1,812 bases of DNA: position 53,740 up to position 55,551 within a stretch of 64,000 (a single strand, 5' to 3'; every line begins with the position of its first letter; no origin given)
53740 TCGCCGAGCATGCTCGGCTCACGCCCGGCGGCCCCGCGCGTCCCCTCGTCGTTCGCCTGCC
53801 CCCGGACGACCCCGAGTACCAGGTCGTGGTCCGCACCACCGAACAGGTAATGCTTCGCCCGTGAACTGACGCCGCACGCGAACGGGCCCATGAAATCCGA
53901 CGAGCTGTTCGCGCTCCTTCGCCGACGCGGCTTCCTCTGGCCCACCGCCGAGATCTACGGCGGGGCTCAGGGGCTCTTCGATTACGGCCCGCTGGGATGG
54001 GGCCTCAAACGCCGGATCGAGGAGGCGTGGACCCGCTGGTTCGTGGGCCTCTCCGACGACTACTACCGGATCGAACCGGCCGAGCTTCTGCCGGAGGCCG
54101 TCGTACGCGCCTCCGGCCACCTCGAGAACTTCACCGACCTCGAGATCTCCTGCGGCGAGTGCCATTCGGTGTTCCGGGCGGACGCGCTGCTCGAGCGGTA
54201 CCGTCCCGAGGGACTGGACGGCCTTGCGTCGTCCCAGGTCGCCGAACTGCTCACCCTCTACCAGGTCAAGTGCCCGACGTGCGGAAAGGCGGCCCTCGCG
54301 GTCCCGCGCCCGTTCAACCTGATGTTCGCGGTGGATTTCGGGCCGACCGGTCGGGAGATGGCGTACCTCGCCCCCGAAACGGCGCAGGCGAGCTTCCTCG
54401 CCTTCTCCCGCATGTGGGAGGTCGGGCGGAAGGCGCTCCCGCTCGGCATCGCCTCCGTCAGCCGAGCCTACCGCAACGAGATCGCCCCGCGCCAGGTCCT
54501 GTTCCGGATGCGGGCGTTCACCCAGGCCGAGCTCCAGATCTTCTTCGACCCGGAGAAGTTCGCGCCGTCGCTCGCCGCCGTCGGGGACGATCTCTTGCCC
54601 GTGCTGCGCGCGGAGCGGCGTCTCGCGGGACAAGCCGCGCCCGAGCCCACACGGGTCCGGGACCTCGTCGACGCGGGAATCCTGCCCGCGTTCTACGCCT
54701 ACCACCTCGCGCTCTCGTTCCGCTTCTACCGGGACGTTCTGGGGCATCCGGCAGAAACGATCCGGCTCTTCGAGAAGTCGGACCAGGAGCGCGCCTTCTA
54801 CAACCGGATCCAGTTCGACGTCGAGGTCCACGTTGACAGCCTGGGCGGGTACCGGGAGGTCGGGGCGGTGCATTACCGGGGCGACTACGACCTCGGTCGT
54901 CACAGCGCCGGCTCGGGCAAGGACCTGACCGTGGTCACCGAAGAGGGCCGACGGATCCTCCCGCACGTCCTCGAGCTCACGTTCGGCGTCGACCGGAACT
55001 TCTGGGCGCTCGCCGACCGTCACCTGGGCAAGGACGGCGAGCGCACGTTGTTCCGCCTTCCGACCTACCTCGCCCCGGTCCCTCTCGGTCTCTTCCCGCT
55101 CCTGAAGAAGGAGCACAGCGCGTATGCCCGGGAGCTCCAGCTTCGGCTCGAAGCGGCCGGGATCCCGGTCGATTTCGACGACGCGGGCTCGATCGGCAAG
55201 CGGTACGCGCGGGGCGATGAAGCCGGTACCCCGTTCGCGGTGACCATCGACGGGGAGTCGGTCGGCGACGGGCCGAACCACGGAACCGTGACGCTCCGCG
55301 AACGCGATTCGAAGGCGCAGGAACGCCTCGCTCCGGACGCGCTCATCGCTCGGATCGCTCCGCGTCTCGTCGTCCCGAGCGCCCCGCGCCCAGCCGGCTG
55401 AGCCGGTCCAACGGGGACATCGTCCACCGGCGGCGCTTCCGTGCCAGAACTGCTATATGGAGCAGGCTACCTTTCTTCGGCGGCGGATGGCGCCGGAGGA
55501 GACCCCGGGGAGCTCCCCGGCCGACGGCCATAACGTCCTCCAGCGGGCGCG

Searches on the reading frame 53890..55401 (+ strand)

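Call 72: search_protein_families(library=pfam, proteins=[window:53890-55401:+], max_evalue=0.00001)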
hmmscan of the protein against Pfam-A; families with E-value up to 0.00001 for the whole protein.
window:53890-55401:+ (503 aa): 2 families
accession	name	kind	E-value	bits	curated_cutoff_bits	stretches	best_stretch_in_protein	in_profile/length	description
PF03129.25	HGTP_anticodon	-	5.5e-17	62.1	21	1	406-489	9-91/94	Anticodon binding domain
PF00587.30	tRNA-synt_2b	-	8.5e-10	39.4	29.3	1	156-374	9-175/179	tRNA synthetase class II core domain (G, H, P, S and T)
